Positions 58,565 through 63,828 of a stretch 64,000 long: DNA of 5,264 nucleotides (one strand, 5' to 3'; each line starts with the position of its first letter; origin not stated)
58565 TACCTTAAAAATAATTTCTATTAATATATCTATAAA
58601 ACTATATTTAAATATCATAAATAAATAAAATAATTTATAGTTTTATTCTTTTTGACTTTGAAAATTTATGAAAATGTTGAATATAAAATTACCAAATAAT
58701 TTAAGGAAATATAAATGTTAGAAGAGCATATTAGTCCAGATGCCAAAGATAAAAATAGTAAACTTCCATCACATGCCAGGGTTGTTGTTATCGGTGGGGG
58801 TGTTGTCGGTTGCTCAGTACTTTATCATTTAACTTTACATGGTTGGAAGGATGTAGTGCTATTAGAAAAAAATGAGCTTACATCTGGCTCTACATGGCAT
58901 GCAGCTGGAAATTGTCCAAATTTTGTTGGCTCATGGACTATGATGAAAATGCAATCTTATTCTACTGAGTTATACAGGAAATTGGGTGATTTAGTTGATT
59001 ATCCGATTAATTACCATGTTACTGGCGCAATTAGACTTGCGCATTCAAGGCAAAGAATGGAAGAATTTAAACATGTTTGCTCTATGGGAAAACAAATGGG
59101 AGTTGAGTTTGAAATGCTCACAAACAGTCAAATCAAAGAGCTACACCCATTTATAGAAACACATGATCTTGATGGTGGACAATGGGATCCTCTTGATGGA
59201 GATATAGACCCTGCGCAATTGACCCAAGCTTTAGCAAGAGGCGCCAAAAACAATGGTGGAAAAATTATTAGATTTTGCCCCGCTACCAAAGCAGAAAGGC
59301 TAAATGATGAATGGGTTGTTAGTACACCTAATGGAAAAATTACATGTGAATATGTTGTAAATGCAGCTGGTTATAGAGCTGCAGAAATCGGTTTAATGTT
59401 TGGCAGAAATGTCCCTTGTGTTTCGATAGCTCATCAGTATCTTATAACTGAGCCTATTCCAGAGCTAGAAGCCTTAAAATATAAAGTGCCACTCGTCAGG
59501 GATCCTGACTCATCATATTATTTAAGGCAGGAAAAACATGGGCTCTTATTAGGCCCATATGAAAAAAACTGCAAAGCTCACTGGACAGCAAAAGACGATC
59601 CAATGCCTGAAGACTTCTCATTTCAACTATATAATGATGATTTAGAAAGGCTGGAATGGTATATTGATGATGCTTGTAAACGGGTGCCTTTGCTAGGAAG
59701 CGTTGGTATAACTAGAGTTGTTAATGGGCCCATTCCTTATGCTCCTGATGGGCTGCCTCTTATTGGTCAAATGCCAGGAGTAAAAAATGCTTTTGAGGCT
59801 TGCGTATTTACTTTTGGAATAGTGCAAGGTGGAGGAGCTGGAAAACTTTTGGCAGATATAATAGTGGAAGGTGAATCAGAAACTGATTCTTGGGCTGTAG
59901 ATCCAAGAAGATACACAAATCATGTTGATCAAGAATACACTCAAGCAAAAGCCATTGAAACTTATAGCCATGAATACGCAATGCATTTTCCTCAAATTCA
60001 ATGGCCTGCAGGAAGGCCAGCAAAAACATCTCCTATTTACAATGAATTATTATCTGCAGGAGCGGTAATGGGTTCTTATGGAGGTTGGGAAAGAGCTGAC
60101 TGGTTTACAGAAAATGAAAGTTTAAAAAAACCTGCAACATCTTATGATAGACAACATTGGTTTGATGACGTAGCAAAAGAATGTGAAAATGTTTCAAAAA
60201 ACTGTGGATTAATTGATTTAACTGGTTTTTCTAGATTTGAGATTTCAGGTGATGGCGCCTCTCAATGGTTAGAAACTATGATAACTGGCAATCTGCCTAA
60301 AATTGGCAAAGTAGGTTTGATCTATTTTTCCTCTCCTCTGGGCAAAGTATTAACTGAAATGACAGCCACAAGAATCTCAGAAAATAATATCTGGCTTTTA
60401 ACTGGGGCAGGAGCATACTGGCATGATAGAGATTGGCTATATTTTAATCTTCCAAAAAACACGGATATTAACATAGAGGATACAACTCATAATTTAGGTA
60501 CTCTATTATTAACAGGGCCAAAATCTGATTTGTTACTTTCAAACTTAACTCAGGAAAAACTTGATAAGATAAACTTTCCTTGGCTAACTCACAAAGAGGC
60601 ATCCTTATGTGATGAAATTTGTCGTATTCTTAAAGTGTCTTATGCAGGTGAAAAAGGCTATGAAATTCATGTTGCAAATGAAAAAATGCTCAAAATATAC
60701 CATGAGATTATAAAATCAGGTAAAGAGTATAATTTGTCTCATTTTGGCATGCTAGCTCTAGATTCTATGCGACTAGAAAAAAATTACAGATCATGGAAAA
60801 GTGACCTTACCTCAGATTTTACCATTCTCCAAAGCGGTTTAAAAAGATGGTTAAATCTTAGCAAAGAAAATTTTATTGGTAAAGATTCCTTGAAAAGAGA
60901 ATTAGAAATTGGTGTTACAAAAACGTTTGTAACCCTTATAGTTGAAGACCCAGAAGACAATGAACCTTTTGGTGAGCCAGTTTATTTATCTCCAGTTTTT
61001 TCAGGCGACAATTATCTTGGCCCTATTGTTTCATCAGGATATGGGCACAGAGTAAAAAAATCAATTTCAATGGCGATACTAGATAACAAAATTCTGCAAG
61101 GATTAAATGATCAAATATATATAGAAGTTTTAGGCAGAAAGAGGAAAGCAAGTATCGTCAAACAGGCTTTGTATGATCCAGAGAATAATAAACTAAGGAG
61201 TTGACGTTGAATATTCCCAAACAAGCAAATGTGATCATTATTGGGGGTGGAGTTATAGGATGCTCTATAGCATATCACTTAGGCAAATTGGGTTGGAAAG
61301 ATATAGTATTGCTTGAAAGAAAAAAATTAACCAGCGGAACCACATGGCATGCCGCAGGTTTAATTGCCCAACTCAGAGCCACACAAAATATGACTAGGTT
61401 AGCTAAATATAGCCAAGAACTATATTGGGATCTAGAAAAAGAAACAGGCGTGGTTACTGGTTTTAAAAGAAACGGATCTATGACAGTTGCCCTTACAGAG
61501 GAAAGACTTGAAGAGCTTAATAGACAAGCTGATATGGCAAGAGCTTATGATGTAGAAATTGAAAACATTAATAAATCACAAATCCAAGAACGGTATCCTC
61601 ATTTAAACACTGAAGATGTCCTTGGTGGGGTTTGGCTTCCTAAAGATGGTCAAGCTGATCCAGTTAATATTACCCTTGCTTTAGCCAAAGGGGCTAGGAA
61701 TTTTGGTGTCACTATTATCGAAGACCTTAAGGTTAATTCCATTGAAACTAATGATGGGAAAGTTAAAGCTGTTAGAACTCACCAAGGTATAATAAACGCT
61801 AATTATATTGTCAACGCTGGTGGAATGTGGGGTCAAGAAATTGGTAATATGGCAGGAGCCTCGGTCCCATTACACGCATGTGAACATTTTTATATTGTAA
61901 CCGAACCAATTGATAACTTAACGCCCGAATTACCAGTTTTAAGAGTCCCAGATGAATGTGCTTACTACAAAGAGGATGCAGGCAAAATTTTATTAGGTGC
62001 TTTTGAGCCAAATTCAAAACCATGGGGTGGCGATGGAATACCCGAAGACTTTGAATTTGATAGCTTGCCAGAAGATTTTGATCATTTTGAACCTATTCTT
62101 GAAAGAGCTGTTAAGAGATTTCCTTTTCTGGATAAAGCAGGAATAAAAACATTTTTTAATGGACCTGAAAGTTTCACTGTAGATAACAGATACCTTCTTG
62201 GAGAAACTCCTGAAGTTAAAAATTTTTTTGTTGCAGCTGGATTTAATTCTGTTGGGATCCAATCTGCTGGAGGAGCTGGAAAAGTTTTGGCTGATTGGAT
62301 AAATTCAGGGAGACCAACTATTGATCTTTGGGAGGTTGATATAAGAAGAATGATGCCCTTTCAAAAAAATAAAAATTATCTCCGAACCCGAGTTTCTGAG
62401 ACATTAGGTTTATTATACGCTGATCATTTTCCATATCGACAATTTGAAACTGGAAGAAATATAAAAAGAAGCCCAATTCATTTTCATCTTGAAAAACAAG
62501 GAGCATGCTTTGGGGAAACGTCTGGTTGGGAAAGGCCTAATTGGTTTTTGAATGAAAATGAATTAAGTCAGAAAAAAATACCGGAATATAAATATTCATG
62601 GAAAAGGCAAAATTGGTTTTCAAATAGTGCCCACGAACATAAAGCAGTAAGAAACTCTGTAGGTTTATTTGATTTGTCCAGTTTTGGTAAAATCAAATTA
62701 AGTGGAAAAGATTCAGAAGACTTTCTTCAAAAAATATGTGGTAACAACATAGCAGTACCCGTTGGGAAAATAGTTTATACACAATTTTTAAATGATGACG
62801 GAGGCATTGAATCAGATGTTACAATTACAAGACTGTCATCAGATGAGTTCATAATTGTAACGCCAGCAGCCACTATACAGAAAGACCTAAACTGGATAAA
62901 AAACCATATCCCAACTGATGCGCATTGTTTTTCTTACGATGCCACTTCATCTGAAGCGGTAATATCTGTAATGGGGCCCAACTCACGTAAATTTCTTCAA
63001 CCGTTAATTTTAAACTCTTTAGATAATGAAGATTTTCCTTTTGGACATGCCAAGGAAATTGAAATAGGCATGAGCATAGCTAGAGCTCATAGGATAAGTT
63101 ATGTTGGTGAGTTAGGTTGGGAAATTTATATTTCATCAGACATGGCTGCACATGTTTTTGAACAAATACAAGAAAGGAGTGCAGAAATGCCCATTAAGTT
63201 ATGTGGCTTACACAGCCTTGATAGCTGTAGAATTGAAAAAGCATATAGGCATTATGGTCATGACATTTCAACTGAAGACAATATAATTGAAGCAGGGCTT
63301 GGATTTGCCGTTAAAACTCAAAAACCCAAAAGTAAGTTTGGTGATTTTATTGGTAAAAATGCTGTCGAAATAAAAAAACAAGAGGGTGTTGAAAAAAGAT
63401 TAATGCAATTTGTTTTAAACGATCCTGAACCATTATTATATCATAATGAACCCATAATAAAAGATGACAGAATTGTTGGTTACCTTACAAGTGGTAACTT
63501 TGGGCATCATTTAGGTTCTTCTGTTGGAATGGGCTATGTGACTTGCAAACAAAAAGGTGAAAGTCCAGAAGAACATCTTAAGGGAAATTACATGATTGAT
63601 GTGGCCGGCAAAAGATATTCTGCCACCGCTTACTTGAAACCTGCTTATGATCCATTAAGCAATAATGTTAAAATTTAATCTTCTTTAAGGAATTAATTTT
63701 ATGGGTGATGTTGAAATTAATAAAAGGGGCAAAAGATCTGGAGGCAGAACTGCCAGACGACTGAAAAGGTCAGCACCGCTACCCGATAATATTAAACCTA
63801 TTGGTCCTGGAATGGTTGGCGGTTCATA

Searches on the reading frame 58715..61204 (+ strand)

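Call 92: search_protein_families(library=pfam, proteins=[window:58715-61204:+], max_evalue=0.00001)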
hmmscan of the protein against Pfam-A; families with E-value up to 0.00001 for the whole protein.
window:58715-61204:+ (829 aa): 4 families
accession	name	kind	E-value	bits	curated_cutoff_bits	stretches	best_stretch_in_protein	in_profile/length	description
PF01266.30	DAO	-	4.1e-66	224.4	27.9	1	22-381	1-352/353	FAD dependent oxidoreductase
PF01571.26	GCV_T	-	1.3e-52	179.1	25.6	1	442-710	2-253/255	Aminomethyltransferase folate-binding domain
PF16350.10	FAO_M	-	6.7e-16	58.6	27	1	385-439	1-56/56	FAD dependent oxidoreductase central domain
PF08669.17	GCV_T_C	-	5.1e-10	39.6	25.9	1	737-821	2-80/80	Glycine cleavage T-protein C-terminal barrel domain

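Call 106: search_protein_families(library=ncbifam, proteins=[window:58715-61204:+], max_evalue=1e-20)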
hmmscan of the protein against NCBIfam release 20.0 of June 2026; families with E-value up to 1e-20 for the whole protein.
window:58715-61204:+ (829 aa): 7 families
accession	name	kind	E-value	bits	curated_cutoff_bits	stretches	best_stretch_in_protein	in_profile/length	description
TIGR01372.1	soxA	subfamily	2.4e-42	144.8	1164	1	435-828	606-995/996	sarcosine oxidase subunit alpha family protein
NF001567.0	PRK00389.1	subfamily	8e-40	136.9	300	1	482-824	30-357/359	glycine cleavage system aminomethyltransferase GcvT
TIGR02352.1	thiamin_ThiO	equivalog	1.6e-32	113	250.8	1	23-240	1-225/351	glycine oxidase ThiO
TIGR00528.1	gcvT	equivalog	6.3e-31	107.6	235.85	1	483-820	29-360/362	glycine cleavage system aminomethyltransferase GcvT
NF053776.1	TmaoDeMthMsil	equivalog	5e-25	88.1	1100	1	495-828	427-762/763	trimethylamine N-oxide demethylase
NF010093.0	PRK13579.1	equivalog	1e-23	83.7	459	1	486-817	41-361/371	glycine cleavage system aminomethyltransferase GcvT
TIGR01373.1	soxB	subfamily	1.9e-23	83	529.45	1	21-393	31-392/407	sarcosine oxidase subunit beta family protein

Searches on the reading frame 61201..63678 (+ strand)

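Call 106: search_protein_families(library=ncbifam, proteins=[window:61201-63678:+], max_evalue=1e-20)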
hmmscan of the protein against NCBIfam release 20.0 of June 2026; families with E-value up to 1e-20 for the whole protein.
window:61201-63678:+ (825 aa): 11 families
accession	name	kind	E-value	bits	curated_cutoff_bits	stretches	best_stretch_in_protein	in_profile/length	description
NF001567.0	PRK00389.1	subfamily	2.1e-63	214.5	300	1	466-816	24-353/359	glycine cleavage system aminomethyltransferase GcvT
TIGR00528.1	gcvT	equivalog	3.9e-59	200.4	235.85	1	471-788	27-340/362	glycine cleavage system aminomethyltransferase GcvT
TIGR01372.1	soxA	subfamily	2.8e-50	171.1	1164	1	421-781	607-958/996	sarcosine oxidase subunit alpha family protein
NF010093.0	PRK13579.1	equivalog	9.4e-48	162.9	459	1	478-787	43-341/371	glycine cleavage system aminomethyltransferase GcvT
TIGR02352.1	thiamin_ThiO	equivalog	8.6e-42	143.5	250.8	1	11-222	1-218/351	glycine oxidase ThiO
NF053776.1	TmaoDeMthMsil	equivalog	8.3e-40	137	1100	1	456-823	397-761/763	trimethylamine N-oxide demethylase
NF001933.0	PRK00711.1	subfamily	2.1e-33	116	383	1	60-252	104-296/429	D-amino acid dehydrogenase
TIGR01373.1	soxB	subfamily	8e-29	100.7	529.45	1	8-372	30-387/407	sarcosine oxidase subunit beta family protein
NF008425.0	PRK11259.1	equivalog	1.7e-26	93.1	257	1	8-216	4-210/377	N-methyl-L-tryptophan oxidase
NF033460.1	glycerol3P_ox_II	equivalog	5.7e-24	84.9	460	1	9-220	2-217/361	type 2 glycerol-3-phosphate oxidase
TIGR03364.1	HpnW_proposed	hypoth_equivalog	5.2e-21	75.1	285.1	1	10-208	2-194/365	TIGR03364 family FAD-dependent oxidoreductase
